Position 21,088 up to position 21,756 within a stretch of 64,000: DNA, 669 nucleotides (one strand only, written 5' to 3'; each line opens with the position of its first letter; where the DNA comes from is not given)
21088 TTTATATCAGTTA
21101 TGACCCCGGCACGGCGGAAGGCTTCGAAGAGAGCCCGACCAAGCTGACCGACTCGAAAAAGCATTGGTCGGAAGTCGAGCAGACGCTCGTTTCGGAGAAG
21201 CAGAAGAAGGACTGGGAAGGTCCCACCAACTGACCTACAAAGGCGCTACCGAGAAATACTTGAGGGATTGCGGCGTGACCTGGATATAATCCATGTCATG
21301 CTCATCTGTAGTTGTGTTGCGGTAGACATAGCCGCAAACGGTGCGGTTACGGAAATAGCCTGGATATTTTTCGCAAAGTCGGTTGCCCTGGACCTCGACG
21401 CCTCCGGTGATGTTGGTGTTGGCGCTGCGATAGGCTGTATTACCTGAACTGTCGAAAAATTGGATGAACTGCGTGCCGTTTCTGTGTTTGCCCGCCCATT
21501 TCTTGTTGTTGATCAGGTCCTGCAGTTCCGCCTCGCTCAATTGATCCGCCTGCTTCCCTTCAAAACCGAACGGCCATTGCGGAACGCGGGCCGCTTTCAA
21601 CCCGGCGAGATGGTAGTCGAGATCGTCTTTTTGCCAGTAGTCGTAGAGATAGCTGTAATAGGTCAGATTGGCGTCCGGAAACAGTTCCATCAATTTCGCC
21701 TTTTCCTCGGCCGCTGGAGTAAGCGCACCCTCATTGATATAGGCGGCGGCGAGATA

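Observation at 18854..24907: Candidate trans-envelope cAMP module: exported HAD, ankyrin and YHS proteins beside a receptor-type cyclase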

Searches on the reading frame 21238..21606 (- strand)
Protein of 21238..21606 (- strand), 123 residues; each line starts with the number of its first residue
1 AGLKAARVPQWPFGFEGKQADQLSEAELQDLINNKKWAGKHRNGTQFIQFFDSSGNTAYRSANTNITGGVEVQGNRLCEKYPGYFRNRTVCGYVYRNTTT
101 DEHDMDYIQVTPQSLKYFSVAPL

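Call 19: search_protein_representatives(protein=window:21238-21606:-)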
Query: 123 residues. Proteins with E-value up to 0.001 (for the whole library): 175; up to 1e-10: 94; up to 1e-30: 7. The best 150 are listed.
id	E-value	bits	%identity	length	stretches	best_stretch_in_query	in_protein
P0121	7.6e-44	165.0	63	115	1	8-120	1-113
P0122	1.1e-40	154.8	56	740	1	1-120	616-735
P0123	4.0e-36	140.1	53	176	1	2-120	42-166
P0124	1.5e-35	138.3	59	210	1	2-98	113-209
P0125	6.6e-35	136.2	54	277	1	2-121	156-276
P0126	1.4e-33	131.9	65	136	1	32-122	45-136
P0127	3.6e-31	124.1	50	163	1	2-120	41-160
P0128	6.6e-29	116.8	48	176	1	1-120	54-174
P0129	2.0e-27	112.0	45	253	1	2-122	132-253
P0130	3.3e-27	111.3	43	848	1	2-122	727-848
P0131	8.0e-27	110.1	42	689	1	2-122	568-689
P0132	1.5e-26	109.2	44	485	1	2-121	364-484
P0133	4.0e-26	107.8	47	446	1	2-120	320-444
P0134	6.5e-26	107.1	44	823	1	2-121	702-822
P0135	8.0e-25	103.6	42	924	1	2-120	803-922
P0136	2.1e-23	99.0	41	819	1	5-120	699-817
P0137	2.5e-23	98.8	33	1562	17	52-104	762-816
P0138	3.0e-23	98.5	43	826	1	2-122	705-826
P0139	4.4e-23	98.0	45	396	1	2-120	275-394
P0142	5.2e-21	91.3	39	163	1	3-122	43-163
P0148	6.7e-20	87.7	37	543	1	2-121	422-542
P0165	7.7e-16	74.6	40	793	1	2-121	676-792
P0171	3.3e-15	72.6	39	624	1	2-120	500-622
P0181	1.4e-13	67.2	33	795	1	3-110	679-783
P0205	2.4e-11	60.1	33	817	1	2-121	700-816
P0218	4.8e-10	55.9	30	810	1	2-120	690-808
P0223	8.6e-10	55.1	31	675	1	2-121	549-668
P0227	1.1e-09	54.7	28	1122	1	3-110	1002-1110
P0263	1.1e-05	41.8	34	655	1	3-99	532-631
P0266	1.5e-05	41.3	28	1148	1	2-119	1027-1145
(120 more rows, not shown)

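Call 20: search_protein_families(library=pfam, proteins=[P0130, P0131, P0132, P0133, P0135, P0137, P0139, P0148, P0128, P0171], max_evalue=0.001)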
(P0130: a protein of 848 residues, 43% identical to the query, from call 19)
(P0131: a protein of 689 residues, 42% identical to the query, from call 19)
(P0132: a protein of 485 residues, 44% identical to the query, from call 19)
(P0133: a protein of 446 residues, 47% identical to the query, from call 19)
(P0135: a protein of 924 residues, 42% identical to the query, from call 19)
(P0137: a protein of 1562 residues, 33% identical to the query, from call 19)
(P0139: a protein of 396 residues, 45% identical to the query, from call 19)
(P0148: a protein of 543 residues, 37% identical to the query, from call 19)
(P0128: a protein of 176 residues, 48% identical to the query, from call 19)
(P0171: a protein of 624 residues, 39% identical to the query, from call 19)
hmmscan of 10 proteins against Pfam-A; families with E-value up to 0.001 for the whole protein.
P0130 (848 aa): 15 families
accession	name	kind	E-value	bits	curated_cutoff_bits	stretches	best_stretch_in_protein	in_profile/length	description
PF13431.12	TPR_17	-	2.9e-16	58.8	24.4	1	559-589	4-34/34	Tetratricopeptide repeat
PF13414.12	TPR_11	-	9.4e-16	57.7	26.8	1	508-530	14-36/42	TPR repeat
PF14559.12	TPR_19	-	2.2e-15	57.2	25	2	649-701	4-56/68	Tetratricopeptide repeat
PF07719.23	TPR_2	-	6e-15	54.5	27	0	569-600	2-33/34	Tetratricopeptide repeat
PF00486.34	Trans_reg_C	-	1.9e-14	53.9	26.2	1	32-103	5-77/77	Transcriptional regulatory protein, C terminal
PF00515.34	TPR_1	-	4.5e-12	45.7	27.8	0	569-600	2-33/34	Tetratricopeptide repeat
PF00211.25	Guanylate_cyc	-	5.1e-11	42.9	21.9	1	123-272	10-171/183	Adenylate and Guanylate cyclase catalytic domain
PF13181.12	TPR_8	-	1.2e-08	34.8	25.7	0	569-599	2-32/34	Tetratricopeptide repeat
PF13428.12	TPR_14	-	1.1e-07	32.2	23.5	0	573-609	6-42/44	Tetratricopeptide repeat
PF23914.1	TPR_CcmH_CycH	-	1.9e-07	31.5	42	1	560-657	42-142/158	Cytochrome c-type biogenesis protein H TPR domain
PF13432.12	TPR_16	-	2.1e-07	31.7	32.7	1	606-665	1-60/65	Tetratricopeptide repeat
PF13424.12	TPR_12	-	1.6e-05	25.4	30.1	0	553-598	29-75/77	Tetratricopeptide repeat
PF12895.13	ANAPC3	-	2.8e-05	24.8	27.2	0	625-692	12-78/82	Anaphase-promoting complex, cyclosome, subunit 3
PF13371.12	TPR_9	-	5.2e-05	23.6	35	0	580-637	7-64/73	Tetratricopeptide repeat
PF13429.12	TPR_15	-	0.00023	21.1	26.2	0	615-689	159-233/280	Tetratricopeptide repeat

P0131 (689 aa): 13 families
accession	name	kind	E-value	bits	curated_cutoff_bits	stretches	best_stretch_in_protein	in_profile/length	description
PF14559.12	TPR_19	-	2.9e-14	53.6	25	3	421-474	4-57/68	Tetratricopeptide repeat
PF00486.34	Trans_reg_C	-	5.8e-14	52.4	26.2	1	27-100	1-77/77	Transcriptional regulatory protein, C terminal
PF07719.23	TPR_2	-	6.9e-14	51.2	27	0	442-474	1-33/34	Tetratricopeptide repeat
PF13431.12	TPR_17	-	1.2e-13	50.5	24.4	0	350-372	1-23/34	Tetratricopeptide repeat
PF13414.12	TPR_11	-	1.6e-11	44.2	26.8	0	346-373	12-39/42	TPR repeat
PF00515.34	TPR_1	-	2.6e-10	40.1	27.8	0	408-441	1-34/34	Tetratricopeptide repeat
PF13181.12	TPR_8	-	9.1e-09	35.2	25.7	0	442-473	1-32/34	Tetratricopeptide repeat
PF13428.12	TPR_14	-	5.2e-08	33.3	23.5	0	410-449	3-42/44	Tetratricopeptide repeat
PF13432.12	TPR_16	-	1.1e-07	32.6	32.7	1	415-473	4-62/65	Tetratricopeptide repeat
PF23914.1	TPR_CcmH_CycH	-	9e-07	29.3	42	2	401-464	43-106/158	Cytochrome c-type biogenesis protein H TPR domain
PF12895.13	ANAPC3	-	3.2e-05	24.6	27.2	0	397-467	12-81/82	Anaphase-promoting complex, cyclosome, subunit 3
PF13371.12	TPR_9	-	0.00013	22.3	35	1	421-475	8-62/73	Tetratricopeptide repeat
PF13424.12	TPR_12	-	0.00041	20.9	30.1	1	407-471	2-74/77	Tetratricopeptide repeat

P0132 (485 aa): 16 families
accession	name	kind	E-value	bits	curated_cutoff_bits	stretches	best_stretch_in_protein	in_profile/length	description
PF14559.12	TPR_19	-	9.8e-19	67.9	25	2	284-339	2-57/68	Tetratricopeptide repeat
PF07719.23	TPR_2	-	7.1e-17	60.5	27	1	238-270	1-33/34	Tetratricopeptide repeat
PF13431.12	TPR_17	-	2.1e-16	59.2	24.4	0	146-168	1-23/34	Tetratricopeptide repeat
PF13414.12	TPR_11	-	4.4e-15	55.5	26.8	0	147-166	17-36/42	TPR repeat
PF13432.12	TPR_16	-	6.8e-14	52.4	32.7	2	218-269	11-62/65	Tetratricopeptide repeat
PF00515.34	TPR_1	-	1.6e-13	50.2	27.8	1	238-270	1-33/34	Tetratricopeptide repeat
PF13428.12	TPR_14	-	2e-12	46.9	23.5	0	239-279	2-42/44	Tetratricopeptide repeat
PF13181.12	TPR_8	-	2.7e-10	40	25.7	0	238-270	1-33/34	Tetratricopeptide repeat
PF23914.1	TPR_CcmH_CycH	-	7.2e-10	39.4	42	1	231-339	43-153/158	Cytochrome c-type biogenesis protein H TPR domain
PF12895.13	ANAPC3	-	1.1e-07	32.4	27.2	1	275-331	25-80/82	Anaphase-promoting complex, cyclosome, subunit 3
PF13424.12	TPR_12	-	8e-07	29.6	30.1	0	239-303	4-75/77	Tetratricopeptide repeat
PF25062.1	ARM_TT21_N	-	6.9e-06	26.4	40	0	216-280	77-142/222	Tetratricopeptide repeat protein 21 N-terminal ARM repeat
PF13174.12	TPR_6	-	1.5e-05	25.8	26.3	0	275-304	2-31/33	Tetratricopeptide repeat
PF20308.4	TPR-S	-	0.0003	21.8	27.6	0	288-335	1-46/102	Tetratricopeptide Repeats-Sensor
PF03704.23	BTAD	-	0.00055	20.7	22.1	0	287-331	76-120/146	Bacterial transcriptional activator domain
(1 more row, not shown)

P0133 (446 aa): 10 families
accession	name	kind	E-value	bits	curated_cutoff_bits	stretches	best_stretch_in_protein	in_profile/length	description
PF07719.23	TPR_2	-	7.8e-14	51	27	1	195-227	1-33/34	Tetratricopeptide repeat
PF14559.12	TPR_19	-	2e-10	41.3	25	0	241-296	2-57/68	Tetratricopeptide repeat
PF13414.12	TPR_11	-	9.9e-10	38.4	26.8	0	104-121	17-34/42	TPR repeat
PF13428.12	TPR_14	-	1e-09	38.5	23.5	0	196-236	2-42/44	Tetratricopeptide repeat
PF13431.12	TPR_17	-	1.3e-09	38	24.4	0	103-124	1-22/34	Tetratricopeptide repeat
PF13432.12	TPR_16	-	6.2e-09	36.6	32.7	1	202-256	4-57/65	Tetratricopeptide repeat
PF13181.12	TPR_8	-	6.3e-09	35.7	25.7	0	196-227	2-33/34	Tetratricopeptide repeat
PF07721.20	TPR_4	-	3e-08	33.9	27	0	267-285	4-22/26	Tetratricopeptide repeat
PF00515.34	TPR_1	-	7.6e-07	29.1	27.8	0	100-113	20-33/34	Tetratricopeptide repeat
PF23914.1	TPR_CcmH_CycH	-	7.1e-05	23.1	42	0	154-259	43-150/158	Cytochrome c-type biogenesis protein H TPR domain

P0135 (924 aa): 14 families
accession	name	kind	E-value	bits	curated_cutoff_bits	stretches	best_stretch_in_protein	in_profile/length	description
PF00069.31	Pkinase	-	6.3e-39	134.4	31.7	1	70-333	1-256/263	Protein kinase domain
PF07714.23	PK_Tyr_Ser-Thr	-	2.9e-20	73.1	23.1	1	72-332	3-252/258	Protein tyrosine and serine/threonine kinase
PF13431.12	TPR_17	-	7.2e-15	54.4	24.4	0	666-696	3-33/34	Tetratricopeptide repeat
PF14559.12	TPR_19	-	1e-14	55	25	2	658-710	7-60/68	Tetratricopeptide repeat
PF07719.23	TPR_2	-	1.2e-10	41.1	27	1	676-708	1-33/34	Tetratricopeptide repeat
PF13414.12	TPR_11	-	8.3e-10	38.6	26.8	0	585-600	17-32/42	TPR repeat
PF00515.34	TPR_1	-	1.1e-07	31.7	27.8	0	676-708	1-33/34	Tetratricopeptide repeat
PF23914.1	TPR_CcmH_CycH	-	1.3e-07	32.1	42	1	635-739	43-149/158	Cytochrome c-type biogenesis protein H TPR domain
PF01636.29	APH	-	2.6e-05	24.5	23.2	1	197-228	170-202/239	Phosphotransferase enzyme family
PF13428.12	TPR_14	-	0.0001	23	23.5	0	677-717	2-42/44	Tetratricopeptide repeat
PF13432.12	TPR_16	-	0.00011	23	32.7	0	689-738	10-58/65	Tetratricopeptide repeat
PF13181.12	TPR_8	-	0.0002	21.7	25.7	0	676-708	1-33/34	Tetratricopeptide repeat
PF03109.22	ABC1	-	0.00026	20.7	22.9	0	154-229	146-220/244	ABC1 atypical kinase-like domain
PF13174.12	TPR_6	-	0.00046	21.1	26.3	0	713-741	2-30/33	Tetratricopeptide repeat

P0137 (1562 aa): 11 families
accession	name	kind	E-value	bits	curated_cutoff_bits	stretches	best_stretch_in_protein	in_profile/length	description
PF18877.6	SSSPR-51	-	0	1294.8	27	21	1084-1130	2-48/48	SSSPR-51 domain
PF19076.6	CshA_repeat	-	8.9e-55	184.1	27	4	207-310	3-103/103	Surface adhesin CshA repetitive domain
PF06458.18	MucBP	-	2.3e-25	89.5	23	0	1290-1335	5-58/63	MucBP domain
PF16459.11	Phage_TAC_13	-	8.5e-20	71.4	28.8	0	800-829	53-83/98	Phage tail assembly chaperone, TAC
PF07504.19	FTP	-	1.2e-12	47.9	21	0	1468-1489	3-24/51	Fungalysin/Thermolysin Propeptide Motif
PF06703.16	SPC25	-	2.6e-09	37.5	24.3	0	854-890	108-145/159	Microsomal signal peptidase 25 kDa subunit (SPC25)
PF00746.26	Gram_pos_anchor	-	2e-08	34.5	20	1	1525-1562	6-43/43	LPXTG cell wall anchor motif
PF23623.1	GBD_IRG7_N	-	4.4e-07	30.4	27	0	1175-1214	29-67/95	IRG7 N-terminal galactose binding domain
PF12396.14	DUF3659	-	4.4e-06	26.9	24.8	0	884-928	8-52/61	Protein of unknown function (DUF3659)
PF17885.6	Smoa_sbd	-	3.9e-05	24.2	25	0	122-173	16-66/108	Styrene monooxygenase A putative substrate binding domain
PF03413.25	PepSY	-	4e-05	24.3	24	0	224-268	16-57/60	Peptidase propeptide and YPEB domain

P0139 (396 aa): 12 families
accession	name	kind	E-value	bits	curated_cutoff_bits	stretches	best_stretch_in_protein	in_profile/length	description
PF13414.12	TPR_11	-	2.7e-13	49.8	26.8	1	51-75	10-34/42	TPR repeat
PF13431.12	TPR_17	-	7.1e-13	48.2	24.4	1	106-135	4-33/34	Tetratricopeptide repeat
PF07719.23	TPR_2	-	7.8e-13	47.9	27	0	116-144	2-30/34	Tetratricopeptide repeat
PF14559.12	TPR_19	-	5.7e-11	43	25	1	100-152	10-62/68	Tetratricopeptide repeat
PF00515.34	TPR_1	-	1.3e-09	37.9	27.8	0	116-144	2-30/34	Tetratricopeptide repeat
PF13432.12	TPR_16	-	4.5e-09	37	32.7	0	102-142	18-58/65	Tetratricopeptide repeat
PF13181.12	TPR_8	-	7e-09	35.6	25.7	0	116-144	2-30/34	Tetratricopeptide repeat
PF13428.12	TPR_14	-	1e-07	32.4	23.5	0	120-156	6-42/44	Tetratricopeptide repeat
PF23914.1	TPR_CcmH_CycH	-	1.9e-06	28.2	42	1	107-211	42-148/158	Cytochrome c-type biogenesis protein H TPR domain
PF13176.12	TPR_7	-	8.6e-05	22.8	27.9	0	117-144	1-30/36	Tetratricopeptide repeat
PF13424.12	TPR_12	-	0.00021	21.9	30.1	0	96-143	22-73/77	Tetratricopeptide repeat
PF12895.13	ANAPC3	-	0.001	19.8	27.2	0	104-163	12-70/82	Anaphase-promoting complex, cyclosome, subunit 3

P0148 (543 aa): 12 families
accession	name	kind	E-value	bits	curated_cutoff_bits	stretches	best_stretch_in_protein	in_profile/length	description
PF13431.12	TPR_17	-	4.7e-17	61.2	24.4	0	254-284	4-34/34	Tetratricopeptide repeat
PF07719.23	TPR_2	-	8.8e-14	50.9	27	1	297-329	1-33/34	Tetratricopeptide repeat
PF13414.12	TPR_11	-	2.6e-13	49.9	26.8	0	203-224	14-35/42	TPR repeat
PF14559.12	TPR_19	-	6.8e-13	49.2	25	1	274-318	2-46/68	Tetratricopeptide repeat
PF00515.34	TPR_1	-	1.8e-12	47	27.8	0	297-329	1-33/34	Tetratricopeptide repeat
PF13428.12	TPR_14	-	3.1e-08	34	23.5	0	298-337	2-41/44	Tetratricopeptide repeat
PF13181.12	TPR_8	-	5.1e-08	32.9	25.7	0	297-328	1-32/34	Tetratricopeptide repeat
PF13432.12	TPR_16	-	2.5e-07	31.4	32.7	1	269-331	3-65/65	Tetratricopeptide repeat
PF23914.1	TPR_CcmH_CycH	-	1.3e-06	28.7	42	1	287-396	40-152/158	Cytochrome c-type biogenesis protein H TPR domain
PF13429.12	TPR_15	-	8.6e-06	25.8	26.2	0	310-382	159-231/280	Tetratricopeptide repeat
PF12569.14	NatA_aux_su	-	0.00012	21.6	33.3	0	276-327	205-256/515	N-terminal acetyltransferase A, auxiliary subunit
PF13424.12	TPR_12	-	0.00018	22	30.1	0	294-326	42-74/77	Tetratricopeptide repeat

P0128 (176 aa): 0 families

P0171 (624 aa): 11 families
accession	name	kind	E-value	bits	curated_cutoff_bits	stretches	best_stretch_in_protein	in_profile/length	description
PF00211.25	Guanylate_cyc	-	3.6e-10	40.2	21.9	1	5-171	6-181/183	Adenylate and Guanylate cyclase catalytic domain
PF13181.12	TPR_8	-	4.5e-10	39.3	25.7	0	339-370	2-33/34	Tetratricopeptide repeat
PF07719.23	TPR_2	-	5.3e-10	39.1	27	0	339-371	2-34/34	Tetratricopeptide repeat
PF13431.12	TPR_17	-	1.2e-09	38.1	24.4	0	329-358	4-33/34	Tetratricopeptide repeat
PF14559.12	TPR_19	-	2.9e-09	37.5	25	0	420-470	4-54/68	Tetratricopeptide repeat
PF00515.34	TPR_1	-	4.3e-09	36.2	27.8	0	339-371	2-34/34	Tetratricopeptide repeat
PF13432.12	TPR_16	-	9.2e-07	29.6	32.7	1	325-372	18-65/65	Tetratricopeptide repeat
PF13428.12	TPR_14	-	5.5e-06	27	23.5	0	339-378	2-41/44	Tetratricopeptide repeat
PF13424.12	TPR_12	-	8.6e-05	23.1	30.1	0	322-368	28-75/77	Tetratricopeptide repeat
PF13414.12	TPR_11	-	0.00027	21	26.8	0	329-350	19-40/42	TPR repeat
PF23914.1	TPR_CcmH_CycH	-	0.00074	19.8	42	0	331-439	43-153/158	Cytochrome c-type biogenesis protein H TPR domain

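Call 21: find_encoding_contigs(protein=P0131, flank=6000, max_places=4)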
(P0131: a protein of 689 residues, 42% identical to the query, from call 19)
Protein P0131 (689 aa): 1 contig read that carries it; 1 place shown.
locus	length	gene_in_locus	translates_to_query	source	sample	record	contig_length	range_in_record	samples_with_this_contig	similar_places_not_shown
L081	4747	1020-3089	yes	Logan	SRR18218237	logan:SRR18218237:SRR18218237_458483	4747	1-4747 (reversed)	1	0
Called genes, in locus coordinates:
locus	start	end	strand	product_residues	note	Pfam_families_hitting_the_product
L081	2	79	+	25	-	?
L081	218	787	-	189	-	-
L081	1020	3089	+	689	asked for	PF00486:Trans_reg_C, PF23914:TPR_CcmH_CycH (faint), PF13428:TPR_14 (faint), PF00515:TPR_1 (faint), PF13181:TPR_8 (faint), PF13414:TPR_11 (faint), PF14559:TPR_19 (faint), PF13432:TPR_16 (weak), +2 more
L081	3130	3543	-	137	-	PF04945:YHS (weak)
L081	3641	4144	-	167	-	-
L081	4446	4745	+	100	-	?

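Call 22: find_encoding_contigs(protein=P0135, flank=6000, max_places=4)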
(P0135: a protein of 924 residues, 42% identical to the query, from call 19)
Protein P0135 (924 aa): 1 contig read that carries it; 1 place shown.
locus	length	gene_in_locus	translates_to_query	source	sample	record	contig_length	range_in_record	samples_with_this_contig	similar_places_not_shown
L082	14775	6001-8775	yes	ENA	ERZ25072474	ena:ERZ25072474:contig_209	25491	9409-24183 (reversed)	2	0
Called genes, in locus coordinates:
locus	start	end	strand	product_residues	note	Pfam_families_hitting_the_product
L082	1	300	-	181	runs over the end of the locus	PF02627:CMD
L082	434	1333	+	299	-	PF00126:HTH_1, PF03466:LysR_substrate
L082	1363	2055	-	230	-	-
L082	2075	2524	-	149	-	PF08818:DUF1801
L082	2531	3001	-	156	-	PF04828:GFA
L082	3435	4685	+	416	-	PF00665:rve (weak)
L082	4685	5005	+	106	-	-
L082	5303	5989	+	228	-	PF07638:Sigma70_ECF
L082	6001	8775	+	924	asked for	PF00069:Pkinase, PF00515:TPR_1 (faint), PF07714:PK_Tyr_Ser-Thr, PF07719:TPR_2 (faint), PF13431:TPR_17 (faint), PF14559:TPR_19 (faint), PF13414:TPR_11 (faint), PF23914:TPR_CcmH_CycH (weak)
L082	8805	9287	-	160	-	-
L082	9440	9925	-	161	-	-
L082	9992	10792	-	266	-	PF05685:Uma2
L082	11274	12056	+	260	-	PF00512:HisKA (weak), PF02518:HATPase_c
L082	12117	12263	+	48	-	-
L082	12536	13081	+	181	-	PF00196:GerE (weak)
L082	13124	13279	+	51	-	-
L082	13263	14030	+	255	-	PF00512:HisKA, PF02518:HATPase_c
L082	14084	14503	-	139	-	PF00486:Trans_reg_C (weak)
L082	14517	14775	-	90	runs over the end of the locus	PF00072:Response_reg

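Call 23: search_protein_families(library=ncbifam, proteins=[L081:3130-3543:-, L081:3641-4144:-, L082:8805-9287:-, L082:9440-9925:-, L081:218-787:-], max_evalue=0.1)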
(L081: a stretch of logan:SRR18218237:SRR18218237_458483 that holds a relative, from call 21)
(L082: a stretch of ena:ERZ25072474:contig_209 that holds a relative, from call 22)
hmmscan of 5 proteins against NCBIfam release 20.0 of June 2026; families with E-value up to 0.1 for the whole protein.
L081:3130-3543:- (137 aa): 1 family
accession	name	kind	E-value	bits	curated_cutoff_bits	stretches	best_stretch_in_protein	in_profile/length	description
NF041384.1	YHS_seleno_dom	subfamily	8.5e-41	138.7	70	1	18-128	2-112/113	YHS domain-containing (seleno)protein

L081:3641-4144:- (167 aa): 12 families
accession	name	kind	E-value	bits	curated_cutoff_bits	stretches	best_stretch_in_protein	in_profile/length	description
NF041931.2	MzaA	equivalog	3.2e-20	72.5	800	2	13-74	27-88/726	MZA anti-phage system associated sigma-70 family RNA polymerase sigma factor MzaA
NF043023.1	T4SS_AnkH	equivalog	2.5e-16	59.5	600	2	72-147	51-125/467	Dot/Icm T4SS effector AnkH/LegA3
NF043029.1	T4SS_AnkY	equivalog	2.3e-12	46.1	600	2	70-146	438-517/543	Dot/Icm T4SS effector AnkY/LegA9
NF043022.1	T4SS_AnkG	equivalog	2.4e-11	43.1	500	2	57-157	333-440/455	Dot/Icm T4SS effector AnkG/AnkZ/LegA7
NF043028.1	T4SS_AnkX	equivalog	5.9e-08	31.3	1400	1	18-76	579-637/938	Dot/Icm T4SS effector AnkN/AnkX/LegA8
TIGR00870.1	trp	subfamily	3.9e-07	28.5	498.75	1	21-112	84-156/747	transient-receptor-potential calcium channel protein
NF043021.1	T4SS_AnkF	equivalog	0.0003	19.2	1000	1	57-112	588-644/917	Dot/Icm T4SS effector AnkF/LegA14/Ceg31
NF043019.1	T4SS_AnkC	equivalog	0.0065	15.4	450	1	12-110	118-224/459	Dot/Icm T4SS effector AnkC/LegA12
NF043027.1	T4SS_AnkQ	equivalog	0.023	13.3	700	0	75-121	353-398/496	Dot/Icm T4SS effector AnkQ/LegA10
NF043024.1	T4SS_AnkI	equivalog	0.029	13.1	550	0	55-96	242-284/439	Dot/Icm T4SS effector AnkI/LegAS4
NF043020.1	T4SS_AnkD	equivalog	0.037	12.9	500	0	78-121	72-115/426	Dot/Icm T4SS effector AnkD/LegA15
NF001441.0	PRK00304.1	equivalog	0.062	13.3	126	0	2-36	11-45/75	hypothetical protein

L082:8805-9287:- (160 aa): 1 family
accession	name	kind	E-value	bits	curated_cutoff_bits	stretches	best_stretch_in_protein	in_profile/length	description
NF041384.1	YHS_seleno_dom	subfamily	1.3e-42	144.6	70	1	39-151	1-113/113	YHS domain-containing (seleno)protein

L082:9440-9925:- (161 aa): 12 families
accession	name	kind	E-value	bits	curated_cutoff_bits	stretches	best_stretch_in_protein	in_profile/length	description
NF041931.2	MzaA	equivalog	2e-21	76.5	800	2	25-104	9-88/726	MZA anti-phage system associated sigma-70 family RNA polymerase sigma factor MzaA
NF043023.1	T4SS_AnkH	equivalog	3e-16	59.2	600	2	28-112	9-93/467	Dot/Icm T4SS effector AnkH/LegA3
NF043029.1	T4SS_AnkY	equivalog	6e-14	51.4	600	2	82-146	456-519/543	Dot/Icm T4SS effector AnkY/LegA9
NF043022.1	T4SS_AnkG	equivalog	7.1e-12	44.8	500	1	25-145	303-430/455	Dot/Icm T4SS effector AnkG/AnkZ/LegA7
TIGR00870.1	trp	subfamily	2.3e-11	42.5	498.75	2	117-147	130-160/747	transient-receptor-potential calcium channel protein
NF043028.1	T4SS_AnkX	equivalog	2.8e-11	42.3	1400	1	25-147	555-681/938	Dot/Icm T4SS effector AnkN/AnkX/LegA8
NF043019.1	T4SS_AnkC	equivalog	1.7e-08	33.8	450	1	78-149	121-198/459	Dot/Icm T4SS effector AnkC/LegA12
NF043021.1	T4SS_AnkF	equivalog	4.5e-08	31.9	1000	2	19-83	586-651/917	Dot/Icm T4SS effector AnkF/LegA14/Ceg31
NF043024.1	T4SS_AnkI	equivalog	3e-06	26.3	550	1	84-127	241-284/439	Dot/Icm T4SS effector AnkI/LegAS4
NF038106.1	gamma_NF038106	equivalog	0.0062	16.8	50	0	34-57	52-75/93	PA4642 family protein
NF043020.1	T4SS_AnkD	equivalog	0.0065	15.5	500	0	110-146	73-109/426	Dot/Icm T4SS effector AnkD/LegA15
NF053562.1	Rkd3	equivalog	0.099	12.7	90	0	92-114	33-55/56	arcadin-3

L081:218-787:- (189 aa): 0 families
